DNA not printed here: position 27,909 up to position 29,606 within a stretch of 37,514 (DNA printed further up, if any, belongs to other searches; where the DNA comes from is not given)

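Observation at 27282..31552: Giant FkbM-methyltransferase / unassigned centre / GT2 fusion, translationally coupled to a TagF-like transferase and a GT2: candidate glycan capping or termination module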

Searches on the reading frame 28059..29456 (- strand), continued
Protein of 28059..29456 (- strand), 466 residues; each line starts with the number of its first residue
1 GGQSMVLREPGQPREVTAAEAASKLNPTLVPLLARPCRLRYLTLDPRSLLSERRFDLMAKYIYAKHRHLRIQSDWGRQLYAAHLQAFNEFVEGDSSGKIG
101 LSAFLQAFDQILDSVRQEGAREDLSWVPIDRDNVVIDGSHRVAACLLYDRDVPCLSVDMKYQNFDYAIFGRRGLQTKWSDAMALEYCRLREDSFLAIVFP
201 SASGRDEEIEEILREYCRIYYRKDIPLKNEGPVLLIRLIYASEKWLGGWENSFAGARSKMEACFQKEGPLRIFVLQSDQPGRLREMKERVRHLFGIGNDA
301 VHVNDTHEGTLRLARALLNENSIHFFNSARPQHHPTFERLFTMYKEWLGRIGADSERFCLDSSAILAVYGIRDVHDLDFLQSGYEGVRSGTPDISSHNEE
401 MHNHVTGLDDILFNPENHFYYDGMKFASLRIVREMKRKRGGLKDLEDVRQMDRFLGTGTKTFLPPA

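Call 31: find_encoding_contigs(protein=P0019, flank=10000, max_places=1)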
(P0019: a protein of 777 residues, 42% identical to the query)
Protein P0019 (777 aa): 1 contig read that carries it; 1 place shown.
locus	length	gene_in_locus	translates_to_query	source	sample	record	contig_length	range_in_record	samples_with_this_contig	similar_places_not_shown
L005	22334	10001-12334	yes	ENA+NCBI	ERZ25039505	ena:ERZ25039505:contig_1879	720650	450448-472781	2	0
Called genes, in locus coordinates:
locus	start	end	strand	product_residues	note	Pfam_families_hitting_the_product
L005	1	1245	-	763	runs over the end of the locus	PF00498:FHA, PF16697:Yop-YscD_cpl, PF00912:Transgly, PF00905:Transpeptidase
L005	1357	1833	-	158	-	PF01252:Peptidase_A8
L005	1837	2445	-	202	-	PF02632:BioY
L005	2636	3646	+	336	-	PF00490:ALAD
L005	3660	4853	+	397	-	PF28104:HetZ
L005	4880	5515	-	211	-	PF11947:DUF3464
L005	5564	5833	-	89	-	PF00312:Ribosomal_S15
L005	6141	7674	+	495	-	PF02638:GHL10, PF14871:GHL6 (faint), PF13200:DUF4015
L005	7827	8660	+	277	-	PF01061:ABC2_membrane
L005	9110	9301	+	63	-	-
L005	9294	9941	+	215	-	PF14524:Wzt_C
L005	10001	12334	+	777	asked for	PF05050:Methyltransf_21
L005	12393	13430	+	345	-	-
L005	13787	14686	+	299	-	PF00535:Glycos_transf_2, PF13641:Glyco_tranf_2_3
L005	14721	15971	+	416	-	PF13579:Glyco_trans_4_4, PF13439:Glyco_transf_4, PF20706:GT4-conflict, PF00534:Glycos_transf_1, PF13692:Glyco_trans_1_4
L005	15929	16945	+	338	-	PF13578:Methyltransf_24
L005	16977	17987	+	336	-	PF20706:GT4-conflict (weak), PF00534:Glycos_transf_1, PF13692:Glyco_trans_1_4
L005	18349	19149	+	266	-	PF03808:Glyco_tran_WecG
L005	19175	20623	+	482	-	PF02397:Bac_transf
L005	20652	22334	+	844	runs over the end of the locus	PF04932:Wzy_C, PF00515:TPR_1 (faint), PF13181:TPR_8 (faint), PF13428:TPR_14 (faint), PF07719:TPR_2 (faint), PF13431:TPR_17 (faint), PF14559:TPR_19 (faint)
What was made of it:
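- On O-antigen chain terminators of the WbdD / WbbB / ORF6-O7 type: The feature is met in one relative (L005/L011, PF14524; call 31).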

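Call 32: find_related_loci(query=A1, collection=genome_contigs, flank=10000)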
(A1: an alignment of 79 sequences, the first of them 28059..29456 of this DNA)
Query A1 (466 aa) in genome_contigs; peptide patterns used: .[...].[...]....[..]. (x = any residue, [..] = any of these).
62 stretches matched a pattern; 36 encode a relative of the query (tblastn E <= 1e-3); 36 distinct loci.
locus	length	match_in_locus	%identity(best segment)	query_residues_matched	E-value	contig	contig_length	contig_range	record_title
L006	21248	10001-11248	47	42-457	8e-133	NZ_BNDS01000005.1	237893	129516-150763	Neobacillus kokaensis strain LOB 377 sequence05, whole genome shotgun sequence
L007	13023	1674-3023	43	8-456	1e-128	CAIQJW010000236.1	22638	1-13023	MAG: uncultured delta proteobacterium isolate Ja1-D5_bin-237 genome assembly, contig: bin-237:236/332, whole genome shot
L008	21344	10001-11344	44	8-454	1e-127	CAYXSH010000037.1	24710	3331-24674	MAG TPA_asm: uncultured Syntrophorhabdus sp. isolate binchicken_co44_232 genome assembly, contig: NODE_3031_length_24710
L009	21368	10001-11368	43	2-456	3e-127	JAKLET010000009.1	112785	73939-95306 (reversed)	MAG: Deltaproteobacteria bacterium isolate RA.bin14 RA.bin14_9, whole genome shotgun sequence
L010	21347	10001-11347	47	14-456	4e-143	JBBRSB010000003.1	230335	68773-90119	MAG: Gloeobacterales cyanobacterium isolate La2_maxbin2.427 La2_maxbin2.427_K_2998591L230335_cov_112.9920, whole genome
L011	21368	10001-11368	42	4-454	2e-123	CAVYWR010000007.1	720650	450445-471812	MAG: uncultured cyanobacterium isolate MFD03250.bin.3.99 genome assembly, contig: contig_1879, whole genome shotgun sequ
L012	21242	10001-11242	44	49-461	3e-118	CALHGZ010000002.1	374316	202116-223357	MAG: Candidatus Kapabacteria bacterium isolate N1_Bin_METABAT__253_1 genome assembly, contig: c_000003761405, whole geno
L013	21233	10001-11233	40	41-448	3e-101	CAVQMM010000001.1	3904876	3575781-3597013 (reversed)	MAG: uncultured Chlamydiae bacterium isolate MFD00082.bin.1.18 genome assembly, contig: contig_1137, whole genome shotgu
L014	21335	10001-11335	36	16-456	1e-100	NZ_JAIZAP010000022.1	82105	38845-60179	Aquibacillus saliphilus strain KHM2 22, whole genome shotgun sequence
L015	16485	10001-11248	39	44-455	2e-99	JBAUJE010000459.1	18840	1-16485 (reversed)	MAG: Coleofasciculaceae cyanobacterium isolate MFD12152_ilm_asm_bin12 k127_39891, whole genome shotgun sequence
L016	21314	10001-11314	38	19-456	1e-98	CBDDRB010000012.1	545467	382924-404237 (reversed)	uncultured bacterium isolate s7_161 genome assembly, contig: s7_161.fak141_972544, whole genome shotgun sequence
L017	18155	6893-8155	41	42-455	2e-98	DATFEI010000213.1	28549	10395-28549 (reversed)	MAG TPA_asm: Burkholderiales bacterium isolate SMAG_U8603 k141_881268, whole genome shotgun sequence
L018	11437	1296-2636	35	4-452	1e-94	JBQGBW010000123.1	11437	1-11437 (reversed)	Magnetococcales bacterium HHB-1 contig-255_331, whole genome shotgun sequence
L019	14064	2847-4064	37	44-456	2e-94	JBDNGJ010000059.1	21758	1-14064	MAG: Virgibacillus sp. isolate concoct.187.ELB k141_197291, whole genome shotgun sequence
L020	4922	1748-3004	36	49-455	2e-93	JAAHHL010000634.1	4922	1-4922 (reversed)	MAG: Caldora sp. SIO3E6 3E6_NODE_634, whole genome shotgun sequence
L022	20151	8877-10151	35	24-455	4e-91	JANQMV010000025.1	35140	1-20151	MAG: Candidatus Gracilibacteria bacterium isolate PL25b_bin.48 k99_633581, whole genome shotgun sequence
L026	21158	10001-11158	36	44-440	2e-85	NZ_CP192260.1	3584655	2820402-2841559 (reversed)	Virgibacillus flavescens strain DJP025-4 chromosome, complete genome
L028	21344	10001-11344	34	15-463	4e-84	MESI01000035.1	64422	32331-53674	MAG: Burkholderiales bacterium RIFCSPLOWO2_12_FULL_61_40 rifcsplowo2_12_scaffold_1869, whole genome shotgun sequence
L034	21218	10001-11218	33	44-448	1e-74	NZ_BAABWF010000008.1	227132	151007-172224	Arenicella sp. 4NH20-0111 sequence08, whole genome shotgun sequence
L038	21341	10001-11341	33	11-457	4e-78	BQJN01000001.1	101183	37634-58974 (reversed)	MAG: Xanthomonadaceae bacterium DHS20C11 DNA, sequence001, whole genome shotgun sequence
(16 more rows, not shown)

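Call 37: search_protein_families(library=pfam, proteins=[L026:11337-12539:+, L026:12551-13720:+, L026:8843-9871:+, L026:13761-15536:+, L016:9938-12235:+, L038:9989-12151:+, L018:1281-3557:+, L022:8835-11117:+, L028:9998-12277:+, L034:9827-12037:+], max_evalue=0.01)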
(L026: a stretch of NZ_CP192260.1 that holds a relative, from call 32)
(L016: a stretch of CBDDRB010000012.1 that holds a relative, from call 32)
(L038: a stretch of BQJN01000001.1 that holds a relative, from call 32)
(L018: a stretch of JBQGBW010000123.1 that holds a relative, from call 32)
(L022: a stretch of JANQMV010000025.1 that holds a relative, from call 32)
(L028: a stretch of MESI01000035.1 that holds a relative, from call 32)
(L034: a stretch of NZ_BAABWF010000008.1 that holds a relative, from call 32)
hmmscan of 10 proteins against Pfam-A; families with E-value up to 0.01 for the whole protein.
L026:11337-12539:+ (400 aa): 4 families
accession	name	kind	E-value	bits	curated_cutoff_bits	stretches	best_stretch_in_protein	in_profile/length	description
PF00534.26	Glycos_transf_1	-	6.9e-29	101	26.4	1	233-382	17-170/172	Glycosyl transferases group 1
PF13692.12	Glyco_trans_1_4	-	2.3e-24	86.7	27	1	233-370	3-142/142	Glycosyl transferases group 1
PF20706.3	GT4-conflict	-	7.8e-07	28.8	26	1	232-335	198-311/385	Family 4 Glycosyltransferase in conflict systems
PF13439.12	Glyco_transf_4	-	0.00021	21.8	28.5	0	171-207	127-163/170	Glycosyltransferase Family 4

L026:12551-13720:+ (389 aa): 5 families
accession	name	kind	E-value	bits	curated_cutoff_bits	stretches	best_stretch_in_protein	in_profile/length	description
PF00534.26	Glycos_transf_1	-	1.3e-34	119.7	26.4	1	228-375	17-168/172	Glycosyl transferases group 1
PF13692.12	Glyco_trans_1_4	-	1.2e-26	94.1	27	1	228-364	3-141/142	Glycosyl transferases group 1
PF13439.12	Glyco_transf_4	-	0.00085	19.8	28.5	0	166-206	127-167/170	Glycosyltransferase Family 4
PF18335.7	SH3_13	-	0.0029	17.8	41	0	332-354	36-58/65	ATP-dependent RecD-like DNA helicase SH3 domain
PF20706.3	GT4-conflict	-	0.0035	16.8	26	1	226-337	197-318/385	Family 4 Glycosyltransferase in conflict systems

L026:8843-9871:+ (342 aa): 3 families
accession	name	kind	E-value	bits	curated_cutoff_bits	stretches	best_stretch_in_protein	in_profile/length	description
PF00535.33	Glycos_transf_2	-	9.6e-40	136.7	23.3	1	7-144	1-135/168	Glycosyl transferase family 2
PF13641.12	Glyco_tranf_2_3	-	6.3e-13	49.7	27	1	6-191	3-191/230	Glycosyltransferase like family 2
PF10111.15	Glyco_tranf_2_2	-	1.2e-11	45.1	27.3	1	7-110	1-107/276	Glycosyltransferase like family 2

L026:13761-15536:+ (591 aa): 5 families
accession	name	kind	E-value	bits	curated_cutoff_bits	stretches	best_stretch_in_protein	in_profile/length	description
PF00005.33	ABC_tran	-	1.3e-30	107.2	25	1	383-532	2-137/137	ABC transporter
PF00664.28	ABC_membrane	-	5.8e-10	39.7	28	1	59-302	21-268/274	ABC transporter transmembrane region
PF02463.25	SMC_N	-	7.7e-07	29.2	40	1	384-576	15-213/220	RecF/RecN/SMC N terminal domain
PF13555.12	AAA_29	-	0.00032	20.8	27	1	388-420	18-50/61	P-loop containing region of AAA domain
PF00004.35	AAA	-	0.001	20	21.2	0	513-566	49-115/131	ATPase family associated with various cellular activities (AAA)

L016:9938-12235:+ (765 aa): 3 families
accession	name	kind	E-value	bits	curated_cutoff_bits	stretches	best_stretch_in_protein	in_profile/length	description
PF05050.19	Methyltransf_21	-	1.3e-17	64.9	22.7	1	569-733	1-171/173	Methyltransferase FkbM domain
PF02475.24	TRM5-TYW2_MTfase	-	0.0024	18.3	28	1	560-621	33-94/164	TRM5/TYW2 methyltransferase domain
PF05575.17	V_cholerae_RfbT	-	0.0041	16.9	27.9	1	562-692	78-208/286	Vibrio cholerae RfbT protein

L038:9989-12151:+ (720 aa): 0 families

L018:1281-3557:+ (758 aa): 3 families
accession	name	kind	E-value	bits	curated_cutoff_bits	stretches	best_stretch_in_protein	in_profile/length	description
PF05050.19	Methyltransf_21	-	2e-21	77.3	22.7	1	566-729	1-170/173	Methyltransferase FkbM domain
PF05575.17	V_cholerae_RfbT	-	0.0001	22.2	27.9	1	563-688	82-207/286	Vibrio cholerae RfbT protein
PF05175.20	MTS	-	0.0059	16.7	23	0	552-626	23-96/170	Methyltransferase small domain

L022:8835-11117:+ (760 aa): 3 families
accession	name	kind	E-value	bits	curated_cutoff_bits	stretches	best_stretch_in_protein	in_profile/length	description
PF05050.19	Methyltransf_21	-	3.4e-21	76.6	22.7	1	563-729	1-173/173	Methyltransferase FkbM domain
PF05175.20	MTS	-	0.00059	20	23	0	546-613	20-86/170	Methyltransferase small domain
PF02475.24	TRM5-TYW2_MTfase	-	0.0099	16.3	28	0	560-611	39-90/164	TRM5/TYW2 methyltransferase domain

L028:9998-12277:+ (759 aa): 4 families
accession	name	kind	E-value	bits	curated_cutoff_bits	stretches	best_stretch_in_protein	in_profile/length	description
PF05050.19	Methyltransf_21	-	5.6e-19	69.3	22.7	1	553-718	1-172/173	Methyltransferase FkbM domain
PF05575.17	V_cholerae_RfbT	-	0.00044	20.1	27.9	1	545-713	77-244/286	Vibrio cholerae RfbT protein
PF05175.20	MTS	-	0.00064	19.8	23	1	536-606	20-91/170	Methyltransferase small domain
PF02475.24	TRM5-TYW2_MTfase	-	0.0032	17.9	28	1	546-603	35-92/164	TRM5/TYW2 methyltransferase domain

L034:9827-12037:+ (736 aa): 1 family
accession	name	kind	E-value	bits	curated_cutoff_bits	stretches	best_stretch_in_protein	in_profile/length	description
PF02475.24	TRM5-TYW2_MTfase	-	0.00026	21.4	28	1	576-649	38-111/164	TRM5/TYW2 methyltransferase domain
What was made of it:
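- C-terminal FkbM domains of relatives weakly match V_cholerae_RfbT PF05575 (call 37).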

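Call 61: search_protein_families(library=pfam, alignment_id=A3, max_evalue=0.00001)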
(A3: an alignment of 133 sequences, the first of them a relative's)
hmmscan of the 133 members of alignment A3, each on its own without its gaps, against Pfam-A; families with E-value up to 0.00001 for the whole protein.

A. member 1, L002:8061-8876:+ (272 aa): 1 family
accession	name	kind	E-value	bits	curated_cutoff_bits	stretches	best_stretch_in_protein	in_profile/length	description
PF12281.14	NTP_transf_8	-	5e-16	59.8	26.3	1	19-206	19-210/218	Nucleotidyltransferase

B. families by the number of members that match (of 133 scanned): 109 families (the first 25 are shown)
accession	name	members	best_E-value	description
PF00534.26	Glycos_transf_1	26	1.3e-34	Glycosyl transferases group 1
PF13692.12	Glyco_trans_1_4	26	6.9e-34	Glycosyl transferases group 1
PF00535.33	Glycos_transf_2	20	3.2e-40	Glycosyl transferase family 2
PF13641.12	Glyco_tranf_2_3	16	1.2e-20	Glycosyltransferase like family 2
PF10111.15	Glyco_tranf_2_2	15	5.1e-39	Glycosyltransferase like family 2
PF20706.3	GT4-conflict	10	8.1e-19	Family 4 Glycosyltransferase in conflict systems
PF13439.12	Glyco_transf_4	8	6.7e-17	Glycosyltransferase Family 4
PF01943.22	Polysacc_synt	7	9.2e-58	Polysaccharide biosynthesis protein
PF13440.11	Polysacc_synt_3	6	5e-56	Polysaccharide biosynthesis protein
PF16363.11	GDP_Man_Dehyd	4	4.5e-155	GDP-mannose 4,6 dehydratase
PF01370.27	Epimerase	4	2.5e-75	NAD dependent epimerase/dehydratase family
PF13579.12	Glyco_trans_4_4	4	2.3e-14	Glycosyl transferase 4-like domain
PF13704.12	Glyco_tranf_2_4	4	3.3e-10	Glycosyl transferase family 2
PF04321.23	RmlD_sub_bind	3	4e-111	RmlD substrate binding domain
PF00004.35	AAA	3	6.4e-48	ATPase family associated with various cellular activities (AAA)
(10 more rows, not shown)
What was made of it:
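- Neighbours within two genes in 34 loci: GT4 26, GT2 20, Wzx 7 (call 61).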

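Call 62: search_protein_representatives(alignment_id=A1)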
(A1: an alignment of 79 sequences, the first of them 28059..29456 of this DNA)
Query: 79 sequences, 437 profile positions. Proteins with E-value up to 0.001 (for the whole library): 3844; up to 1e-10: 2814; up to 1e-30: 1692. The best 150 are listed.
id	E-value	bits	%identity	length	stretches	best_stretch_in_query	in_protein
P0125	2.0e-179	613.6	-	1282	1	14-434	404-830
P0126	8.8e-178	608.2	-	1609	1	4-434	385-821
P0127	7.3e-177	605.2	-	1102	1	14-433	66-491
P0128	7.0e-175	598.6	-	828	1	14-431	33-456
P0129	4.4e-174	596.0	-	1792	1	13-430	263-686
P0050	4.7e-173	592.6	-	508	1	10-429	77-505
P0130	1.6e-172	590.9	-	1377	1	5-430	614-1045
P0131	6.3e-172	588.9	-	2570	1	14-433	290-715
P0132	2.3e-171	587.1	-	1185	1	13-434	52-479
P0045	2.3e-169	580.5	-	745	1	13-433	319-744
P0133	5.5e-168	575.9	-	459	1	18-433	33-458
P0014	1.4e-167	574.6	-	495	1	7-432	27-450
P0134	1.4e-167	574.5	-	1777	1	11-432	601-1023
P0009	3.0e-167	573.5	-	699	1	6-431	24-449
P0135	7.9e-167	572.1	-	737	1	3-434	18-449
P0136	1.3e-165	568.1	-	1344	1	17-433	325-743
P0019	1.3e-163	561.5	-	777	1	12-434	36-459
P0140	3.2e-163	560.2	-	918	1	4-435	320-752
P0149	1.1e-158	545.3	-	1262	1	5-433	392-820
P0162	3.8e-153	527.0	-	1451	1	9-433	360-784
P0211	7.6e-140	483.2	-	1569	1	16-433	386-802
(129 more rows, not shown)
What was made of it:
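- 3,844 clusters at E<=1e-3 and 1,692 at E<=1e-30 (call 62).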
